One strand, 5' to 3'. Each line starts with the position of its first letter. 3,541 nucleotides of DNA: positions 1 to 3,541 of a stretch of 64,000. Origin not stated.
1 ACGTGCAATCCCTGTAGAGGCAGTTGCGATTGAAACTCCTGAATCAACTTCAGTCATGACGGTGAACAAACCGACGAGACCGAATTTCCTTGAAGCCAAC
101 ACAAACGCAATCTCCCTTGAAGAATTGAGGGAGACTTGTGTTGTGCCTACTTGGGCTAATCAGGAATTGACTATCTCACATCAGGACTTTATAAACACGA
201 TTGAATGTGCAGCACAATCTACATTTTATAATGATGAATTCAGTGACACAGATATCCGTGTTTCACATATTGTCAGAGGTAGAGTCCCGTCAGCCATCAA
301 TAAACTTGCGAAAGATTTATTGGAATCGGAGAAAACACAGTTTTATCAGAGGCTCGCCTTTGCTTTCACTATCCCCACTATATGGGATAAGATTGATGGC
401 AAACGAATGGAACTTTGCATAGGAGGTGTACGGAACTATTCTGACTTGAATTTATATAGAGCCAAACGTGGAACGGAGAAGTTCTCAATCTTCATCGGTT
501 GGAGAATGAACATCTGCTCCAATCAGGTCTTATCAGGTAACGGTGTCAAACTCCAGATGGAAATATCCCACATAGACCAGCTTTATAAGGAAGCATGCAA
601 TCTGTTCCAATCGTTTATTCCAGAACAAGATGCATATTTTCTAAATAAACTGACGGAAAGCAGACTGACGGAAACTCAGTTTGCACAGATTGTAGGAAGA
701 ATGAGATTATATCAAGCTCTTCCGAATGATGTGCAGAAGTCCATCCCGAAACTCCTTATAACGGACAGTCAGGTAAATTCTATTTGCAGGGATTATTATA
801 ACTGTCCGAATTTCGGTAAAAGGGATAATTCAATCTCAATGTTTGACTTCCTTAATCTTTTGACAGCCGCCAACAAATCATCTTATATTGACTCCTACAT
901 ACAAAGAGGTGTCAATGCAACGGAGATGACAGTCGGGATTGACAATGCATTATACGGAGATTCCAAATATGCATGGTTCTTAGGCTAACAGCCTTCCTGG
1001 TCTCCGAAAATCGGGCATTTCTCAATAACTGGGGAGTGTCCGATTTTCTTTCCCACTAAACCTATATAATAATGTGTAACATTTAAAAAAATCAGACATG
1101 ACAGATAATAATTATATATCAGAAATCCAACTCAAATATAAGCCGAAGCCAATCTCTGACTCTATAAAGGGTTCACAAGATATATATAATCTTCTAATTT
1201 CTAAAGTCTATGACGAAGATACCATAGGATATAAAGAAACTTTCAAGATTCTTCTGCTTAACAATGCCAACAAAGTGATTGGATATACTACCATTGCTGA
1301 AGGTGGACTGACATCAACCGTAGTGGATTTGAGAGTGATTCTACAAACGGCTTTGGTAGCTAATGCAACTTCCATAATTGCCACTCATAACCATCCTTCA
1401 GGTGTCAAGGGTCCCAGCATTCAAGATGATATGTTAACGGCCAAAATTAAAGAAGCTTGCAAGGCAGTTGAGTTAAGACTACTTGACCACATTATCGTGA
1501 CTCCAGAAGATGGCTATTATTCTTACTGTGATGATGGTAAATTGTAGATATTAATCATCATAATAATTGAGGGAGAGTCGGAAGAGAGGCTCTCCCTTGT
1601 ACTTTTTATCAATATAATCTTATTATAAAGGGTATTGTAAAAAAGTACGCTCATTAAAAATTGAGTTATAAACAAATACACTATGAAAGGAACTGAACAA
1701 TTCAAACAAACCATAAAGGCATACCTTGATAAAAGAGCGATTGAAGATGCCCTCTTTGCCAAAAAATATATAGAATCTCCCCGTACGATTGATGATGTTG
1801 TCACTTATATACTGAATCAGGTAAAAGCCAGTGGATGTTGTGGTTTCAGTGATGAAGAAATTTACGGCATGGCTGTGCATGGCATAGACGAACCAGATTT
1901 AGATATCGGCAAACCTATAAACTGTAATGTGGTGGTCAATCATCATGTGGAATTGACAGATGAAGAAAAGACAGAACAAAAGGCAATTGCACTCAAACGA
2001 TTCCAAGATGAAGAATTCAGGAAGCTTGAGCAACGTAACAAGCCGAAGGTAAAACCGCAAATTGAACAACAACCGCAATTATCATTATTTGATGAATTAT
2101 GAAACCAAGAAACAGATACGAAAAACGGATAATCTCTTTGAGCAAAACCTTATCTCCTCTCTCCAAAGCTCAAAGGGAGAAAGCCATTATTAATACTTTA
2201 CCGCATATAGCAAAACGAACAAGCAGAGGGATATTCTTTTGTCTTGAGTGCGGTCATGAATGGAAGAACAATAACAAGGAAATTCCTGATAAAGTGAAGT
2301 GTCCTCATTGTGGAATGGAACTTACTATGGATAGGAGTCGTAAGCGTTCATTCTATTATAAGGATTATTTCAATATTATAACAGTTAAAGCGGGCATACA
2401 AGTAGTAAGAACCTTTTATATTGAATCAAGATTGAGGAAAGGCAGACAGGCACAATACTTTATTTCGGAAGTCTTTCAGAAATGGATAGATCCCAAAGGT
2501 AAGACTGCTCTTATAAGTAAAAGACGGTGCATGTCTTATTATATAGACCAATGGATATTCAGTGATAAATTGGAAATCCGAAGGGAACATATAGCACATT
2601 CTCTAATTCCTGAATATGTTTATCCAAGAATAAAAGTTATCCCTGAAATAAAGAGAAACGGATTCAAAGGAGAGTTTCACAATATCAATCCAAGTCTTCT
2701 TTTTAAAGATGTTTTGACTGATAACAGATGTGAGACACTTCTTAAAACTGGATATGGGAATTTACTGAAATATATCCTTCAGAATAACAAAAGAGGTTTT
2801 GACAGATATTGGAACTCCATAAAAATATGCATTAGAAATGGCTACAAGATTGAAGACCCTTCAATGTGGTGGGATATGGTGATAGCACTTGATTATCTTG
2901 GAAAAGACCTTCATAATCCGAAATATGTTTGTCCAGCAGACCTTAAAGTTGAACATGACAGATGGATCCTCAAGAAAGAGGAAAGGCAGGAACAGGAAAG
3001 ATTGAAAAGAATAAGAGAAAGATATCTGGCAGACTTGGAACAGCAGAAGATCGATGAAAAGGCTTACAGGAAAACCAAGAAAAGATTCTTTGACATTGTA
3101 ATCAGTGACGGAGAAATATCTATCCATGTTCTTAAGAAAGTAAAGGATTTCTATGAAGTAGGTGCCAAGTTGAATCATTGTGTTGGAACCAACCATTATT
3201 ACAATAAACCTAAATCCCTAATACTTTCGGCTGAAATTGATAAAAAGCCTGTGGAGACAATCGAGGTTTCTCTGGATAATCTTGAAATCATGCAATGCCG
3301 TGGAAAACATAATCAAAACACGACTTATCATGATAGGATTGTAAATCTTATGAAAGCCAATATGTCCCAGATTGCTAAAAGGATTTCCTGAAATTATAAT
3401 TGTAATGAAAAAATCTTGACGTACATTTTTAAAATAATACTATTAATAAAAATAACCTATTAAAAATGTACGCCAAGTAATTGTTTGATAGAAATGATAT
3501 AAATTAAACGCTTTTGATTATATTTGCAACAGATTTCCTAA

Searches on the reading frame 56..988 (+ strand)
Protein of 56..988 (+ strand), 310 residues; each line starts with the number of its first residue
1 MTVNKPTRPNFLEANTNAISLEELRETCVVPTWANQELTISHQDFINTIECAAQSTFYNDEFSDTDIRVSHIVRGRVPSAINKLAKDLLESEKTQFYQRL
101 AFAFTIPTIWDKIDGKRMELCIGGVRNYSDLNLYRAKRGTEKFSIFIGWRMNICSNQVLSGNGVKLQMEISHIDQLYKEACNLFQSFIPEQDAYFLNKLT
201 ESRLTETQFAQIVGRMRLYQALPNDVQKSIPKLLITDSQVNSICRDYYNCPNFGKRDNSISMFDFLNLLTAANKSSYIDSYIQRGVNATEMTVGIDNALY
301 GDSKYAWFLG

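Call 9: search_protein_families(library=pfam, proteins=[window:56-988:+], max_evalue=0.01)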
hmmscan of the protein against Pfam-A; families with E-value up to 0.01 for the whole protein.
window:56-988:+ (310 aa): 1 family
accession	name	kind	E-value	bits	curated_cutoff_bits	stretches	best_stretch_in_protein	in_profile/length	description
PF12987.12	DUF3871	-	3.4e-134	447.1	27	1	8-309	17-318/318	Domain of unknown function, B. Theta Gene description (DUF3871)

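Call 51: search_protein_families(library=phrogs, proteins=[window:56-988:+], max_evalue=0.001)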
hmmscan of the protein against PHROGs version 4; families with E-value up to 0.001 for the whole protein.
window:56-988:+ (310 aa): 0 families

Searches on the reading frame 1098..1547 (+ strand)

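Call 9: search_protein_families(library=pfam, proteins=[window:1098-1547:+], max_evalue=0.01)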
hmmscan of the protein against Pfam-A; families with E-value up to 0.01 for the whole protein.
window:1098-1547:+ (149 aa): 1 family
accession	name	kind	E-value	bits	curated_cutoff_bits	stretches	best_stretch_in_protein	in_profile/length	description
PF04002.20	RadC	-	6.3e-36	123.4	22.1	1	24-146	2-119/121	RadC-like JAB domain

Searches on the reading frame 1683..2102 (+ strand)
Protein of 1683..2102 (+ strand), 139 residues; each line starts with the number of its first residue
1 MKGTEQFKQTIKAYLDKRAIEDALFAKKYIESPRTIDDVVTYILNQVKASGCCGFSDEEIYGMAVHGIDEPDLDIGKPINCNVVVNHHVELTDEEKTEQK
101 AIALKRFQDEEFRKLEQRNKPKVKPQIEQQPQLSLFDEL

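Call 9: search_protein_families(library=pfam, proteins=[window:1683-2102:+], max_evalue=0.01)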
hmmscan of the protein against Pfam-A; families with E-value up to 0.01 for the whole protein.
window:1683-2102:+ (139 aa): 1 family
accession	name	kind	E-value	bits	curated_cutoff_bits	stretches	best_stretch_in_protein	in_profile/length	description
PF14058.11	PcfK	-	2.6e-53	180.3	27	1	2-137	1-138/139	PcfK-like protein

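Call 51: search_protein_families(library=phrogs, proteins=[window:1683-2102:+], max_evalue=0.001)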
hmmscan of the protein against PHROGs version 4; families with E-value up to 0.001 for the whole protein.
window:1683-2102:+ (139 aa): 1 family
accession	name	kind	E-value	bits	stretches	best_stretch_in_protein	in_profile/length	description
phrog_7445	-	unknown function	8.1e-19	69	1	1-139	17-138/138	-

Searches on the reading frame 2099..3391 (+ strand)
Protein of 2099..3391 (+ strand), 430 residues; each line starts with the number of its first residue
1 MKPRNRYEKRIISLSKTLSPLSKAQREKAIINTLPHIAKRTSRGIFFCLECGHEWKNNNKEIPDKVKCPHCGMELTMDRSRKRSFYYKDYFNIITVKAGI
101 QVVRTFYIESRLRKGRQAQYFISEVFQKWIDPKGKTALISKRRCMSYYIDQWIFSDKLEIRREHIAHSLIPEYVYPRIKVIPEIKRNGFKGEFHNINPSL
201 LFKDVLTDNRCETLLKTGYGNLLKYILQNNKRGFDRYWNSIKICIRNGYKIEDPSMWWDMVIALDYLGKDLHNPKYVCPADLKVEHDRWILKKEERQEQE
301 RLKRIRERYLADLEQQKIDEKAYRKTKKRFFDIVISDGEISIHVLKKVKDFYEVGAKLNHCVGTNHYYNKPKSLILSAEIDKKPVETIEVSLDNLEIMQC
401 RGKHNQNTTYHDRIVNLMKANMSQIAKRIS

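Call 9: search_protein_families(library=pfam, proteins=[window:2099-3391:+], max_evalue=0.01)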
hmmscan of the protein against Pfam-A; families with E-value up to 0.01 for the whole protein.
window:2099-3391:+ (430 aa): 4 families
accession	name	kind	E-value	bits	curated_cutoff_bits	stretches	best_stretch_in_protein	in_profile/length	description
PF14284.11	PcfJ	-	2.2e-36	125.3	25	1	256-415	1-147/147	PcfJ-like protein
PF08274.17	Zn_Ribbon_YjdM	-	0.0022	18.4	30.8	0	43-56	17-30/30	PhnA Zinc-Ribbon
PF09723.15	Zn_ribbon_8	-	0.004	17.6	34.4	1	46-73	6-34/41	Zinc ribbon domain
PF01155.25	HypA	-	0.0064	16.9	28.9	0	41-74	66-95/112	Hydrogenase/urease nickel incorporation, metallochaperone, hypA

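Call 18: find_encoding_contigs(protein=window:2099-3391:+, flank=10000, max_places=10)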
Protein window:2099-3391:+ (430 aa): no gene with exactly this product is on record in the collection.

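Call 19: find_homologous_proteins(query=window:2099-3391:+, max_evalue=1e-50)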
Query window:2099-3391:+ (430 aa): 1966 proteins with E <= 1e-50 among 5204 candidates; the best 120 are listed.
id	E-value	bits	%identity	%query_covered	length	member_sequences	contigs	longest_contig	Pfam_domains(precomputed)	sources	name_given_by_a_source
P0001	6.7e-294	992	100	100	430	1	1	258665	PF14284.12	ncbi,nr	ncbi:MAG: PcfJ domain-containing protein [Muribaculaceae bacterium]|nr:PcfJ domain-containing protei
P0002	2.8e-285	964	100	97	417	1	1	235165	PF14284.12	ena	-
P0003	6.7e-255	864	86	100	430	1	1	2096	PF14284.12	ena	-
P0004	2.5e-254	862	85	100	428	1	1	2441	PF14284.12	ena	-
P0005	1.2e-250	850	83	100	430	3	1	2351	PF14284.12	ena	-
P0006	1.1e-249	847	83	100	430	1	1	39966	PF14284.12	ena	-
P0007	1.9e-249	846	84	100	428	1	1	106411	PF14284.12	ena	-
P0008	1.9e-249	846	83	100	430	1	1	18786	PF14284.12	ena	-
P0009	4.9e-235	798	79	100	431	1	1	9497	PF14284.12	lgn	-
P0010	3.8e-226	769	76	100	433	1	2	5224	PF14284.12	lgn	-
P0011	2.4e-206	704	68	100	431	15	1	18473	PF14284.12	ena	-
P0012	8.1e-169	580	87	67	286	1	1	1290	PF14284.12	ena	-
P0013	2.2e-154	533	53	100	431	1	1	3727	PF14284.12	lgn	-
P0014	6.2e-152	525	52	100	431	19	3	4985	PF14284.12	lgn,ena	-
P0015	1.4e-150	520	51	99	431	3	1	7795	PF14284.12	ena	-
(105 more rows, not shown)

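Call 20: find_encoding_contigs(protein=P0007, flank=10000, max_places=3)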
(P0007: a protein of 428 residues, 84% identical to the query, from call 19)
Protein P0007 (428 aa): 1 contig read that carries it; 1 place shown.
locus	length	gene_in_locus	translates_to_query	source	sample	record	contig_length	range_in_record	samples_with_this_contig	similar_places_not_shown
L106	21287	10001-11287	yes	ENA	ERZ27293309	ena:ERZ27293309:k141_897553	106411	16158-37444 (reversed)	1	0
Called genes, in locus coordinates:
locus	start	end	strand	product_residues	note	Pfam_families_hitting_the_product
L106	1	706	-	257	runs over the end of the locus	PF02563:Poly_export, PF10531:SLBB (faint), PF22461:SLBB_2 (weak)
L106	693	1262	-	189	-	PF02357:NusG (weak)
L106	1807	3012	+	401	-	PF17293:Arm-DNA-bind_5, PF13102:Phage_int_SAM_5, PF00589:Phage_integrase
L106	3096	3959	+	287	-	-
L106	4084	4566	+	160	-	-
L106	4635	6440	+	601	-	-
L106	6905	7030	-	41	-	-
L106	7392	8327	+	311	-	PF13479:AAA_24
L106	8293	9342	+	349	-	PF12987:DUF3871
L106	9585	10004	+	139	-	PF14058:PcfK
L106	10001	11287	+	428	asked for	PF14284:PcfJ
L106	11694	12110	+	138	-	-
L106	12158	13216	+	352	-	-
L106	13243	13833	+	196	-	PF08378:NERD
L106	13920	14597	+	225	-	-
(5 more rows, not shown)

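Call 21: find_encoding_contigs(protein=P0006, flank=10000, max_places=3)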
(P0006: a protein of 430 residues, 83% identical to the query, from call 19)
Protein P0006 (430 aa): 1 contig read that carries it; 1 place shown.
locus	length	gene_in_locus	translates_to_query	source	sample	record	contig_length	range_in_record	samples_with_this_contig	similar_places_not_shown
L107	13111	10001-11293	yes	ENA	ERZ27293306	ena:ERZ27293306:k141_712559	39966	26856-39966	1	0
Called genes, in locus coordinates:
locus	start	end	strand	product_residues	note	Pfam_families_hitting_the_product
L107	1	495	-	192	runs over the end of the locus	PF14237:GYF_2, PF04505:CD225 (weak), PF07666:MpPF26 (weak)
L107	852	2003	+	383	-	PF17293:Arm-DNA-bind_5, PF13102:Phage_int_SAM_5, PF00589:Phage_integrase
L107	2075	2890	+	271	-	-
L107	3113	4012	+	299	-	-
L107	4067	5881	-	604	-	-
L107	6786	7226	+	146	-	-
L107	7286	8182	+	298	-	PF13479:AAA_24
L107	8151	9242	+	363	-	PF12987:DUF3871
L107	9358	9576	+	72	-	-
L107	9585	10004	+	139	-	PF14058:PcfK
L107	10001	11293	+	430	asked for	PF14284:PcfJ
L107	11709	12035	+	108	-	-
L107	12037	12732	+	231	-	-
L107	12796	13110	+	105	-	?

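Call 22: find_encoding_contigs(protein=P0008, flank=10000, max_places=3)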
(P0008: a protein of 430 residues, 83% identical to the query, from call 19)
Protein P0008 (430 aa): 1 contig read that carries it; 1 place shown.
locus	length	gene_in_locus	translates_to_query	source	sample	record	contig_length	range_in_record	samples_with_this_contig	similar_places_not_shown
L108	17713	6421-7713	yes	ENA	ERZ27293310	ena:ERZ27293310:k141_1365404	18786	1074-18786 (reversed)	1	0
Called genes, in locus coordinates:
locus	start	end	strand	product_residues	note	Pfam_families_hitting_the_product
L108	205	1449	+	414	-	PF17293:Arm-DNA-bind_5, PF13102:Phage_int_SAM_5, PF00589:Phage_integrase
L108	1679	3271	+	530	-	-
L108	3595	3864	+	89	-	-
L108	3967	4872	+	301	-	PF13479:AAA_24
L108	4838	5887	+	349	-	PF12987:DUF3871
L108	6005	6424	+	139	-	PF14058:PcfK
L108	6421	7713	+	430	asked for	PF14284:PcfJ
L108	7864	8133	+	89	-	-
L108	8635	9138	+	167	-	-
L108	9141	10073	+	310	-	-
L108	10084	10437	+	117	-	-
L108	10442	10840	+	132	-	-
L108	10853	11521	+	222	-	-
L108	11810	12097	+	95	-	-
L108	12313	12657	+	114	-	-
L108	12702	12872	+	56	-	-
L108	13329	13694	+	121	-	PF05168:HEPN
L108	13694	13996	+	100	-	PF01909:NTP_transf_2, PF18765:Polbeta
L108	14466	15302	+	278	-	PF02498:Bro-N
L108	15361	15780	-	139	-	-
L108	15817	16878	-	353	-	-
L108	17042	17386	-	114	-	-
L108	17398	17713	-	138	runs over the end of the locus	-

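Call 28: find_encoding_contigs(protein=P0002, flank=10000, max_places=3)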
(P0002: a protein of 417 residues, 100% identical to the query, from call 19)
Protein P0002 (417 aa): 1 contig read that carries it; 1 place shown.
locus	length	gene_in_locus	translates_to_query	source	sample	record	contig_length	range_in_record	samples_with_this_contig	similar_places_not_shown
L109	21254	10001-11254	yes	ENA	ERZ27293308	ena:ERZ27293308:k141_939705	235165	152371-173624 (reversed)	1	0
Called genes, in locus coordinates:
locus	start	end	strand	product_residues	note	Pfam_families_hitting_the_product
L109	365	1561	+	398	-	PF17293:Arm-DNA-bind_5, PF13102:Phage_int_SAM_5, PF00589:Phage_integrase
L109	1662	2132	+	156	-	-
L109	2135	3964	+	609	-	-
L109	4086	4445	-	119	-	-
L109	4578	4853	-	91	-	-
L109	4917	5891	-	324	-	-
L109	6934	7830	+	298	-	PF13479:AAA_24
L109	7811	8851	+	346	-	PF12987:DUF3871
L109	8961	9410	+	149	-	PF04002:RadC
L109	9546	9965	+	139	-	PF14058:PcfK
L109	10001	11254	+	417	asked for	PF14284:PcfJ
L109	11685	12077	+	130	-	-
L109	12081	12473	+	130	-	-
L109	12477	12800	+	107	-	-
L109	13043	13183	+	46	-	-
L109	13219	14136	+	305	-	PF14903:WG_beta_rep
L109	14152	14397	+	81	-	-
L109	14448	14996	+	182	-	PF22075:DUF6939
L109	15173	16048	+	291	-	-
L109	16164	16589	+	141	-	PF20475:DUF6717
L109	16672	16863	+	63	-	-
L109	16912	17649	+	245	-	-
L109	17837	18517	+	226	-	-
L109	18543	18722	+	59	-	-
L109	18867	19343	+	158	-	-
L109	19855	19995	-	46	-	-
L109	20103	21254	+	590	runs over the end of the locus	PF12161:HsdM_N, PF02384:N6_Mtase, PF07669:Eco57I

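Call 50: search_protein_families(library=pfam, proteins=[L109:1662-2132:+, L109:2135-3964:+, L109:4086-4445:-, L109:4578-4853:-, L109:4917-5891:-, L109:6934-7830:+, L109:365-1561:+], max_evalue=0.05)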
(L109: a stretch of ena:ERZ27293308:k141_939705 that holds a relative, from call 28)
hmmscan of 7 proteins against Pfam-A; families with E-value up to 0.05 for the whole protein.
L109:1662-2132:+ (156 aa): 0 families

L109:2135-3964:+ (609 aa): 1 family
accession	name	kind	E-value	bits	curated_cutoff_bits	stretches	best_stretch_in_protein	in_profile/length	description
PF03495.19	Binary_toxB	-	0.0046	17.5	25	1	291-326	33-68/78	Clostridial binary toxin B/anthrax toxin PA Ca-binding domain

L109:4086-4445:- (119 aa): 0 families

L109:4578-4853:- (91 aa): 0 families

L109:4917-5891:- (324 aa): 1 family
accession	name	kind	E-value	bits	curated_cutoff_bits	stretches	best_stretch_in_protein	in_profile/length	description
PF10243.14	MIP-T3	-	0.002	18.5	23.4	1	200-259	43-103/113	Microtubule-binding protein MIP-T3 CH-like domain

L109:6934-7830:+ (298 aa): 8 families
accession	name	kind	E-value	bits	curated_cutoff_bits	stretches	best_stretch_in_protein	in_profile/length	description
PF13479.12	AAA_24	-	3.8e-16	59.9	27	1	12-196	2-180/195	AAA domain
PF00532.27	Peripla_BP_1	-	0.011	15.7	22.2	1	57-111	27-83/281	Periplasmic binding proteins and sugar binding domain of LacI family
PF17573.8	GA-like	-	0.012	15.9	25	1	214-240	15-41/50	GA-like domain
PF10236.15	DAP3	-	0.012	15.3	23.1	0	2-47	13-59/311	Mitochondrial ribosomal death-associated protein 3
PF20720.3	nSTAND3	-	0.014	15.5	27.2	0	15-49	20-54/155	Novel STAND NTPase 3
PF13401.12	AAA_22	-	0.016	16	27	1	15-94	8-91/130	AAA domain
PF11334.13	DUF3136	-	0.033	14.4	27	0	75-113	12-49/64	Protein of unknown function (DUF3136)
PF13481.12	AAA_25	-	0.037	14.1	27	0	18-40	39-61/195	AAA domain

L109:365-1561:+ (398 aa): 4 families
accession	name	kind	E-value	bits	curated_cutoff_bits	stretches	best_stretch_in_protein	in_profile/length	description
PF13102.12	Phage_int_SAM_5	-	1.9e-21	76.7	22.3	1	108-203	5-98/98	Phage integrase SAM-like domain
PF17293.8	Arm-DNA-bind_5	-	1.1e-18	67.9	22.6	1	7-93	1-86/87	Arm DNA-binding domain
PF00589.27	Phage_integrase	-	5.7e-14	52.7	27.1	1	244-387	31-171/172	Phage integrase family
PF00765.23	Autoind_synth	-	0.019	14.9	24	0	347-387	138-178/183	Autoinducer synthase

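Call 51: search_protein_families(library=phrogs, proteins=[L109:1662-2132:+, L109:2135-3964:+, L109:4086-4445:-, L109:4578-4853:-, L109:4917-5891:-, L109:6934-7830:+, window:2099-3391:+], max_evalue=0.001)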
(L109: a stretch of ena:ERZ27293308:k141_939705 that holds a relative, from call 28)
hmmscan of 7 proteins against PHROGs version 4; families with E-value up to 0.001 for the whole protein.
L109:1662-2132:+ (156 aa): 0 families

L109:2135-3964:+ (609 aa): 0 families

L109:4086-4445:- (119 aa): 0 families

L109:4578-4853:- (91 aa): 0 families

L109:4917-5891:- (324 aa): 0 families

L109:6934-7830:+ (298 aa): 2 families
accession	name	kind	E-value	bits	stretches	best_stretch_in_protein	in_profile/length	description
phrog_1366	-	unknown function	1.9e-76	258.5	1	1-233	3-245/307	-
phrog_124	-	DNA, RNA and nucleotide metabolism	8.8e-08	32.9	1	6-150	37-176/382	Sak4-like ssDNA annealing protein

window:2099-3391:+ (430 aa): 3 families
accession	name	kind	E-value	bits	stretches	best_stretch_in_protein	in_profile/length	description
phrog_8470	-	unknown function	1.6e-18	67.9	1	250-412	387-540/567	-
phrog_7484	-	unknown function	1.3e-08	35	1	255-411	289-431/450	-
phrog_4615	-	unknown function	0.00021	22.4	0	57-85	17-44/61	-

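Call 96: search_protein_families(library=ncbifam, proteins=[L109:365-1561:+, L109:2135-3964:+, L109:4917-5891:-], max_evalue=0.001)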
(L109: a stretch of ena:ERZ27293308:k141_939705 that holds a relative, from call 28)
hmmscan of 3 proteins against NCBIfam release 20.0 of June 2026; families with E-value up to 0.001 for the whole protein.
L109:365-1561:+ (398 aa): 9 families
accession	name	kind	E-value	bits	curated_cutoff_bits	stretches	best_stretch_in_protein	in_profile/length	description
TIGR02225.1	recomb_XerD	equivalog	6.9e-20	71.5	329.6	1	112-395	3-284/290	site-specific tyrosine recombinase XerD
NF040815.2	recomb_XerA_Arch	equivalog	5.4e-16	58.9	220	1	153-384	42-254/263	site-specific tyrosine recombinase/integron integrase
NF001399.0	PRK00283.1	subfamily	5.6e-16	58.6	279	1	128-382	30-281/300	tyrosine recombinase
TIGR02224.1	recomb_XerC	equivalog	7.2e-15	55.1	335.15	1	128-383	21-276/295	tyrosine recombinase XerC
NF002331.0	PRK01287.1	subfamily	1.6e-10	40.5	371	1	95-381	16-309/365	site-specific tyrosine recombinase XerC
TIGR02249.1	integrase_gron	subfamily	6.9e-10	38.8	265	1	295-383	211-299/315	integron integrase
NF041502.1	integrase_1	equivalog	5.7e-06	25.3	350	1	306-396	286-374/484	site-specific integrase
NF003462.0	PRK05084.1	equivalog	8.4e-06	24.7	267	1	341-395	301-354/360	tyrosine recombinase XerS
NF011946.0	PRK15417.1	equivalog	0.00021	20.6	435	1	318-382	249-313/337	integron integrase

L109:2135-3964:+ (609 aa): 0 families

L109:4917-5891:- (324 aa): 0 families
